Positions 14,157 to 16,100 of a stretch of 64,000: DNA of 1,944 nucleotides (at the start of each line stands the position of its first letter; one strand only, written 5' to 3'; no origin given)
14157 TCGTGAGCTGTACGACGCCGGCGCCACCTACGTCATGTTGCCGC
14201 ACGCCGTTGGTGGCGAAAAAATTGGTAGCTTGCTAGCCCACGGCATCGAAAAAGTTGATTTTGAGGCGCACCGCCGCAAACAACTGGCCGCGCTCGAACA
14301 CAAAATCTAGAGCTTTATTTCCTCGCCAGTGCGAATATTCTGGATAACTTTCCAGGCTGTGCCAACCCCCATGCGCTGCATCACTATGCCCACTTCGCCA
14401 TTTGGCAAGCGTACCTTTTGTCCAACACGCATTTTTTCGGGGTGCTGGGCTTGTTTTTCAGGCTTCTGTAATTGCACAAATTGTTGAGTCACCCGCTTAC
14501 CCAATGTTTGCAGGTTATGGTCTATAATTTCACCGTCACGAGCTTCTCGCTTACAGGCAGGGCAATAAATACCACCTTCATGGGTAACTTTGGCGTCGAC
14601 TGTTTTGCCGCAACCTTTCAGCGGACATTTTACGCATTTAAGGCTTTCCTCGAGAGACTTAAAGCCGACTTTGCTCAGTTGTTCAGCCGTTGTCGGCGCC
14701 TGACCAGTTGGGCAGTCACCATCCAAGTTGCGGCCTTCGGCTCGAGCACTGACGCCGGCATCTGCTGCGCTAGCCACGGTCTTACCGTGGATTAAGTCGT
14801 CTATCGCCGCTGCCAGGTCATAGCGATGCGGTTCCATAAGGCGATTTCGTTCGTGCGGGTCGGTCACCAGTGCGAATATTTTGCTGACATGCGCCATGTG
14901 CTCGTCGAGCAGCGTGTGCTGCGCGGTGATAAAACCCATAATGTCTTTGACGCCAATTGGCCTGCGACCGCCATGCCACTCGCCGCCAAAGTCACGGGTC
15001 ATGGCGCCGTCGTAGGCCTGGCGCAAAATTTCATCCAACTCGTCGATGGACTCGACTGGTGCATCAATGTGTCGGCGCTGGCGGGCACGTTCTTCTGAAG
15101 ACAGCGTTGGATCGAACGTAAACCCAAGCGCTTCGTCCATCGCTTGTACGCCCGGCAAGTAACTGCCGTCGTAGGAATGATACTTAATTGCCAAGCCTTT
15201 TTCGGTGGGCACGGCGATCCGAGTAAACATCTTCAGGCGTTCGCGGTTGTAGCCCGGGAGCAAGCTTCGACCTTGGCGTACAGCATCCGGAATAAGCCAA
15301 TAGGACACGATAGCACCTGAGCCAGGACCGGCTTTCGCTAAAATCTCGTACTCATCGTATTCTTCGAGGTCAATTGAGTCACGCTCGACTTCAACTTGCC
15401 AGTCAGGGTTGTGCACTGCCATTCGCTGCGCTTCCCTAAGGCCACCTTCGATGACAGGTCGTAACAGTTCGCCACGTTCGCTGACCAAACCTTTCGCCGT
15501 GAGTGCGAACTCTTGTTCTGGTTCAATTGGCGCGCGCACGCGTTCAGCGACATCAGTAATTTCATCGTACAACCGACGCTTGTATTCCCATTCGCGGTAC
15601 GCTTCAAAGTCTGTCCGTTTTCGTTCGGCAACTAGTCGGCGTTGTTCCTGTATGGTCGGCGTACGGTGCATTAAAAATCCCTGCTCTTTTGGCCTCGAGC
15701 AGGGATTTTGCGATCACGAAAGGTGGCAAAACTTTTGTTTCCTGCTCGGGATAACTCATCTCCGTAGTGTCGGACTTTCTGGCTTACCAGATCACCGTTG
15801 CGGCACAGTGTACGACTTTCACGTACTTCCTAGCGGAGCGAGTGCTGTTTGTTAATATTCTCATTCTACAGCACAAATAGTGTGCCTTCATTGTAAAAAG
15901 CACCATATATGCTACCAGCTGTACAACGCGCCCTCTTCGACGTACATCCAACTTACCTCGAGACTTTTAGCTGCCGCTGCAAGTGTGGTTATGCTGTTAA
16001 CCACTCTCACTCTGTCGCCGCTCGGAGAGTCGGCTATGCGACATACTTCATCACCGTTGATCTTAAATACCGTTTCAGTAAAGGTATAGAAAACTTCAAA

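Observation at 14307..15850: Cobalamin-riboswitch-like leader controlling an uncharacterised zinc-ribbon protein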

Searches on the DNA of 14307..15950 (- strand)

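Call 4: search_rna_families(source=window, start=15600, end=15950, threshold=evalue, max_evalue=10, show_alignments=5)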
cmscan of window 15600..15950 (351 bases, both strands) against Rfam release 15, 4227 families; matches with E-value up to 10: 3.
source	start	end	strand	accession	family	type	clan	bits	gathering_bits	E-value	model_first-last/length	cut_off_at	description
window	15694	15856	-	RF01482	AdoCbl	Cis-reg; riboswitch;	CL00101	42.6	50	9.9e-07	1-149/149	no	AdoCbl (Cobalamin/B12) riboswitch aptamer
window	15859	15925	-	RF00253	mir-101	Gene; miRNA;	-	13.2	60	4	1-75/75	no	mir-101 microRNA precursor family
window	15868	15914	-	RF03805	bpcv-mir-B1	Gene; miRNA;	-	13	90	8.7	1-72/72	no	bpcv-mir-B1 microRNA precursor family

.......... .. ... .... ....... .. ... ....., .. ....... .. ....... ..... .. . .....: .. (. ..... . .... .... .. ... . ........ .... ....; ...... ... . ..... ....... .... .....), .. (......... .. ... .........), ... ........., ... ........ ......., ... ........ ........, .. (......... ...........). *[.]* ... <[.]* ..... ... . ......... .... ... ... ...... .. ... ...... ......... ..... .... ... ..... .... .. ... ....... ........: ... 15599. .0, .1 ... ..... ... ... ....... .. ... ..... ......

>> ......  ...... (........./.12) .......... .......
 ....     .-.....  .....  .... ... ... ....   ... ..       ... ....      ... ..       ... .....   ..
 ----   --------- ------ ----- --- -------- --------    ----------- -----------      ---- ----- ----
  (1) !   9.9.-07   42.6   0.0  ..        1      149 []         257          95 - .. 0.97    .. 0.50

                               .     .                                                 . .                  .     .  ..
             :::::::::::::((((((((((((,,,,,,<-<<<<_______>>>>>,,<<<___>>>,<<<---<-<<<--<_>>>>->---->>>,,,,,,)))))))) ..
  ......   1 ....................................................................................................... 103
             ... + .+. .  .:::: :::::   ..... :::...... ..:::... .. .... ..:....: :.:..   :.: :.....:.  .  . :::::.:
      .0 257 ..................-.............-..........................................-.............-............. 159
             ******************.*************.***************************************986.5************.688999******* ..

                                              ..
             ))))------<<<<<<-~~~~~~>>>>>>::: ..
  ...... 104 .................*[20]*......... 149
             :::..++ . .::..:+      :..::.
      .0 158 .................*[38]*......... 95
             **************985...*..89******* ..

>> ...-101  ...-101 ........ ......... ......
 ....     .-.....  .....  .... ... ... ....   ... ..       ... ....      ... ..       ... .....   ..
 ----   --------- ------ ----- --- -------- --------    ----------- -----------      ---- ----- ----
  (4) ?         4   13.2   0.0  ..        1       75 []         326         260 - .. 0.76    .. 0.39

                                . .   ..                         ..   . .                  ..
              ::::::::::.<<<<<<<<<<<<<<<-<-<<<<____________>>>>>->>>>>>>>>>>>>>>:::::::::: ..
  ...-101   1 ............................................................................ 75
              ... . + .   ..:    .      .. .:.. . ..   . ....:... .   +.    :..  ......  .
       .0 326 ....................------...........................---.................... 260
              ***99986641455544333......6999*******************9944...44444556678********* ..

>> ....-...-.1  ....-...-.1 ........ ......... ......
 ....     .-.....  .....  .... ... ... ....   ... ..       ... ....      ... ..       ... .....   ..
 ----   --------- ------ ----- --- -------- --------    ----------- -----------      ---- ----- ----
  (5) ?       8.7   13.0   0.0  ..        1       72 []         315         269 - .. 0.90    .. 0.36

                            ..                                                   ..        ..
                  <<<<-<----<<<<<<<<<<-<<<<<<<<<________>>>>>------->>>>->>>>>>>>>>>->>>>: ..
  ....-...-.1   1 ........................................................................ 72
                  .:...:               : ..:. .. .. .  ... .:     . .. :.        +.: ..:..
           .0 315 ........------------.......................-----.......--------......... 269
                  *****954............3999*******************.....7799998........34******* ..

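Call 13: search_rna_families(sources=[L001, L002, L003, L004, L005, L006], threshold=evalue, max_evalue=1, show_alignments=0)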
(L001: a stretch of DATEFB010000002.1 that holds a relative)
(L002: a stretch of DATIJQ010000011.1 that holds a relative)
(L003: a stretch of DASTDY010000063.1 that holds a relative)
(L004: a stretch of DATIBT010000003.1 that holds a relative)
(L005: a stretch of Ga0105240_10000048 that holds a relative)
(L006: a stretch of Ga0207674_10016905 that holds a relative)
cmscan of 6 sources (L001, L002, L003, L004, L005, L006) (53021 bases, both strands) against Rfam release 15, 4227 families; matches with E-value up to 1: 8.
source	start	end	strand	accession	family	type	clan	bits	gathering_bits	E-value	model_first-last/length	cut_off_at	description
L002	3838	3915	+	RF01689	AdoCbl-II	Cis-reg; riboswitch;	CL00101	41.6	36.5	1.2e-06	1-81/81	no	AdoCbl-II (Cobalamin/B12) riboswitch aptamer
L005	3835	3916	+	RF01689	AdoCbl-II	Cis-reg; riboswitch;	CL00101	39.2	36.5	6.9e-06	1-81/81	no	AdoCbl-II (Cobalamin/B12) riboswitch aptamer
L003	3832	3904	+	RF01689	AdoCbl-II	Cis-reg; riboswitch;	CL00101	38.6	36.5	1.1e-05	1-81/81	no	AdoCbl-II (Cobalamin/B12) riboswitch aptamer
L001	3801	3912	+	RF00174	Cobalamin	Cis-reg; riboswitch;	CL00101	31.7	31.5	0.00024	1-189/189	no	Cobalamin riboswitch aptamer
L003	6480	6534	-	RF01859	Phe_leader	Cis-reg; leader;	-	28.8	55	0.92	1-125/125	no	Phenylalanine leader peptide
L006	3837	3940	+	RF00174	Cobalamin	Cis-reg; riboswitch;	CL00101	26.5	31.5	0.0077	47-167/189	no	Cobalamin riboswitch aptamer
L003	6868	6932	+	RF00215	Tombus_3_III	Cis-reg;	-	24.9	35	0.79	1-70/70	no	Tombus virus defective interfering (DI) RNA region 3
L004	3086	3205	+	RF00174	Cobalamin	Cis-reg; riboswitch;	CL00101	23.7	31.5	0.048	1-189/189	no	Cobalamin riboswitch aptamer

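Call 50: search_rna_families(sources=[L007, L008, L010, L011, L012, L013, L014, L015], threshold=evalue, max_evalue=0.5)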
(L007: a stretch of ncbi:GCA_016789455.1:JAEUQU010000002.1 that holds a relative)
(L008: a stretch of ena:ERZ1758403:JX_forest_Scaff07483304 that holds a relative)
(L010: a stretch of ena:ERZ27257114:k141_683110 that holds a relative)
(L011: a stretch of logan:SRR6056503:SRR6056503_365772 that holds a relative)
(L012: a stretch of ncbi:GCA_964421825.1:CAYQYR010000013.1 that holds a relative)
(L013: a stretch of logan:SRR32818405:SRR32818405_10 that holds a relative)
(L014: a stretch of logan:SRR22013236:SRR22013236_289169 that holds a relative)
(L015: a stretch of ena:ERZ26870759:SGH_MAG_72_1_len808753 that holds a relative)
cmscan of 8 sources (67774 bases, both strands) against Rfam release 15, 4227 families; matches with E-value up to 0.5: 8.
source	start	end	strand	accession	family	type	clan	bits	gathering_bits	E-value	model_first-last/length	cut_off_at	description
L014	3818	3952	+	RF01482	AdoCbl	Cis-reg; riboswitch;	CL00101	45.5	50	4.2e-05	1-149/149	no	AdoCbl (Cobalamin/B12) riboswitch aptamer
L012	3842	3919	+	RF01689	AdoCbl-II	Cis-reg; riboswitch;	CL00101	41.6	36.5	1.5e-06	1-81/81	no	AdoCbl-II (Cobalamin/B12) riboswitch aptamer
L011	3841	3922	+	RF01689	AdoCbl-II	Cis-reg; riboswitch;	CL00101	39.2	36.5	8.8e-06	1-81/81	no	AdoCbl-II (Cobalamin/B12) riboswitch aptamer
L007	2910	2969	+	RF01689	AdoCbl-II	Cis-reg; riboswitch;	CL00101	37.9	36.5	2.2e-05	1-81/81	no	AdoCbl-II (Cobalamin/B12) riboswitch aptamer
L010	3804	3915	+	RF00174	Cobalamin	Cis-reg; riboswitch;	CL00101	31.7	31.5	0.00031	1-189/189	no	Cobalamin riboswitch aptamer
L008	2818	2923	+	RF00174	Cobalamin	Cis-reg; riboswitch;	CL00101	30.7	31.5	0.00058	1-189/189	no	Cobalamin riboswitch aptamer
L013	1060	1175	+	RF00174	Cobalamin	Cis-reg; riboswitch;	CL00101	25.7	31.5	0.016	1-189/189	no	Cobalamin riboswitch aptamer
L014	8474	8499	-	RF00084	CsrC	Gene; sRNA;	CL00106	20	61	0.076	214-239/255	no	CsrC RNA family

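Call 67: build_rna_model(alignment_id=A4, structure=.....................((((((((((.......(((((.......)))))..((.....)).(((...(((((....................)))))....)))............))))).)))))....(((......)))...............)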
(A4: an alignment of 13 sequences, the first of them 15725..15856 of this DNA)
Model R1 built from alignment A4 (13 sequences, 164 columns); structure: as given.
model positions 124; base pairs 28; branch points 3; effective number of sequences 1.95; information 0.59 bits per position. Calibrated on 0.2 Mb of random sequence (short: E-values are rough).
structure used (alignment columns):
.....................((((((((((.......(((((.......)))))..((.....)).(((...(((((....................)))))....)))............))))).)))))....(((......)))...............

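Call 68: search_with_rna_model(model_id=R1, sources=[window, L001, L002, L003, L004, L005, L006, L007, L008, L010, L011, L012, L013, L014, L015, L016], max_evalue=1, make_alignment=true)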
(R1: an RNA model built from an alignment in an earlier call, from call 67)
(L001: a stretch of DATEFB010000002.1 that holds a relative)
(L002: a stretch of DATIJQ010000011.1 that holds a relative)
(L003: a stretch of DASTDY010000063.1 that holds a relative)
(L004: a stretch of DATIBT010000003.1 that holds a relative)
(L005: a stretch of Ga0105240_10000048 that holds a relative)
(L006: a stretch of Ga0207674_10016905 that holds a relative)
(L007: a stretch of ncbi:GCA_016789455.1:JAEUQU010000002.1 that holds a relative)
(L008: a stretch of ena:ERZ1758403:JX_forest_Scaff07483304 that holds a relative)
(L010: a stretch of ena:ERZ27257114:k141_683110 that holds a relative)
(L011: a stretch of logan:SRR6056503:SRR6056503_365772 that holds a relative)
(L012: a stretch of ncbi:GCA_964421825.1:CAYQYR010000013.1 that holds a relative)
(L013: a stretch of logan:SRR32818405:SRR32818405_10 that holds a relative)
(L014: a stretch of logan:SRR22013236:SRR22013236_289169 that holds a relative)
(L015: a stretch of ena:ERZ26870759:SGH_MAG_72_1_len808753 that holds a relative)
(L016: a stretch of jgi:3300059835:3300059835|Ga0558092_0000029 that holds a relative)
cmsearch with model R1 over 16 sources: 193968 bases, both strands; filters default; matches with E-value up to 1: 16.
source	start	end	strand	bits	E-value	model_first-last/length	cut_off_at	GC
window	15734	15856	-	121.5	9.8e-30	1-124/124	no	0.5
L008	2816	2934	+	109.6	1.5e-26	1-124/124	no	0.5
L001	3799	3923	+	106.3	1e-25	1-124/124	no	0.57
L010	3802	3926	+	106.3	1e-25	1-124/124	no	0.57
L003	3819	3925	+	101.8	1.7e-24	1-124/124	no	0.43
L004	3095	3217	+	101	2.8e-24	1-124/124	no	0.54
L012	3833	3939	+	100.6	3.5e-24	1-124/124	no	0.51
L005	3830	3936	+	100.2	4.6e-24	1-124/124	no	0.52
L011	3836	3942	+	100.2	4.6e-24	1-124/124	no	0.52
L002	3829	3935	+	99.3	7.9e-24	1-124/124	no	0.52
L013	1056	1187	+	99.2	8.4e-24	1-124/124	no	0.5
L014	3819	3952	+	97.6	2.3e-23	1-124/124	no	0.48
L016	3829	3951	+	95.1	1e-22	1-124/124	no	0.43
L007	2888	3003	+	88.8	4.9e-21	1-124/124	no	0.53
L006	3812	3935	+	88.2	7.4e-21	1-124/124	no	0.48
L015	3862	4005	+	81.8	3.6e-19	1-124/124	no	0.47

Alignment A5: 16 matches aligned to the model, 168 columns, each read 5' to 3' on its own strand. Consensus structure (alignment columns), stored with it:
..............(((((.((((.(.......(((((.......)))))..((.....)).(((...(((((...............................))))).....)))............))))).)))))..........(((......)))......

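Call 75: search_with_rna_model(model_id=R1, sources=[L017, L018], max_evalue=1, show_alignments=2)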
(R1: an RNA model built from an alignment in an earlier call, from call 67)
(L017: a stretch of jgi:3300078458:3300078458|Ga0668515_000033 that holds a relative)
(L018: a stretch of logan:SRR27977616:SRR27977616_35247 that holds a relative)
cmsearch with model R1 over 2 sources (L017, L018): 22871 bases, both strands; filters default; matches with E-value up to 1: 2.
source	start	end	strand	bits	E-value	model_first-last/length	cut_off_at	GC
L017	4818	4944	+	89.7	3.3e-22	1-124/124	no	0.46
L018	4854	4951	+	71.2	2.8e-17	1-124/124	no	0.48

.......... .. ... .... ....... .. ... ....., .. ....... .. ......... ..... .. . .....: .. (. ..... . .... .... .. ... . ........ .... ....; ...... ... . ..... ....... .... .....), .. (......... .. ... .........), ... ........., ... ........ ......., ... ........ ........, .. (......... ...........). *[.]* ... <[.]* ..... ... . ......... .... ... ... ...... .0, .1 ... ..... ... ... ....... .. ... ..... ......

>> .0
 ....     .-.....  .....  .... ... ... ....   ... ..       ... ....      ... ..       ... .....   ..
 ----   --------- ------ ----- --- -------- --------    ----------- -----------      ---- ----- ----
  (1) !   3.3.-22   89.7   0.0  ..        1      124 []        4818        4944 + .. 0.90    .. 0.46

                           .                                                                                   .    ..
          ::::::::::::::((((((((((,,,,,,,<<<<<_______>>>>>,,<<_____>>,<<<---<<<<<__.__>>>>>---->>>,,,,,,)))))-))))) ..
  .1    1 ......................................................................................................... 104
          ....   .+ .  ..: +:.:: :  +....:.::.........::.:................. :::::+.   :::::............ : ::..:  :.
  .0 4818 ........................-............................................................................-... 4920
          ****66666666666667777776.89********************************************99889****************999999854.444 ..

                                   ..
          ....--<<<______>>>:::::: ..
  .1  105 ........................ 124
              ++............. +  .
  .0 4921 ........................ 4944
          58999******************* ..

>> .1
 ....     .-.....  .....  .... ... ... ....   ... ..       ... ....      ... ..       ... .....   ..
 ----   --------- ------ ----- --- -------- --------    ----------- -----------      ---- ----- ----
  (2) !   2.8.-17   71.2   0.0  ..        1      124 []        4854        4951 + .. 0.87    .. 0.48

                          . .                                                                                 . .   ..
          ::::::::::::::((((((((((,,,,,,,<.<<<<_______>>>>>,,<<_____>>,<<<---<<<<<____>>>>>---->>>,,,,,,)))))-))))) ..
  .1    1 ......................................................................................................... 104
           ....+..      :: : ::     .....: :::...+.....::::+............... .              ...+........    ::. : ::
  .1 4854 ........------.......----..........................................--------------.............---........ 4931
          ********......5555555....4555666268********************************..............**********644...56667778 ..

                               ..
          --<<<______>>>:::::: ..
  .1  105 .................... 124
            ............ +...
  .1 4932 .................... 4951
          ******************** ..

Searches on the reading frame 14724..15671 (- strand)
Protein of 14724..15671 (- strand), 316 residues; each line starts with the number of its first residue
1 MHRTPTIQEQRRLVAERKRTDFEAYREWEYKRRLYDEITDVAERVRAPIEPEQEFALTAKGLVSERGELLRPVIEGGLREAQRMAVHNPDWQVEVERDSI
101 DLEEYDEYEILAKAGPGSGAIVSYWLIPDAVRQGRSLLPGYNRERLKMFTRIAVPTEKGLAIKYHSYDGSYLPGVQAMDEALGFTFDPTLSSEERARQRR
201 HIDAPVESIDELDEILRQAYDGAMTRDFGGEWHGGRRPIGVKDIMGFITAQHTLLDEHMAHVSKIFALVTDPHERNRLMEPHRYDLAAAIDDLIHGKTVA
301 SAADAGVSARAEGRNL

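Call 92: search_solved_structures(query=A6, max_evalue=10)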
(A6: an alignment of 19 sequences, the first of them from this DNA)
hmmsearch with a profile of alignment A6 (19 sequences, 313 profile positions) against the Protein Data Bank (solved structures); distinct sequences matched with E-value up to 10: 1.
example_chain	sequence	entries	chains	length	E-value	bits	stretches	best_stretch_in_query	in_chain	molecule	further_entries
4ney_A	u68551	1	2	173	0.058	15.9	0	30-76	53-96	Engineered protein OR277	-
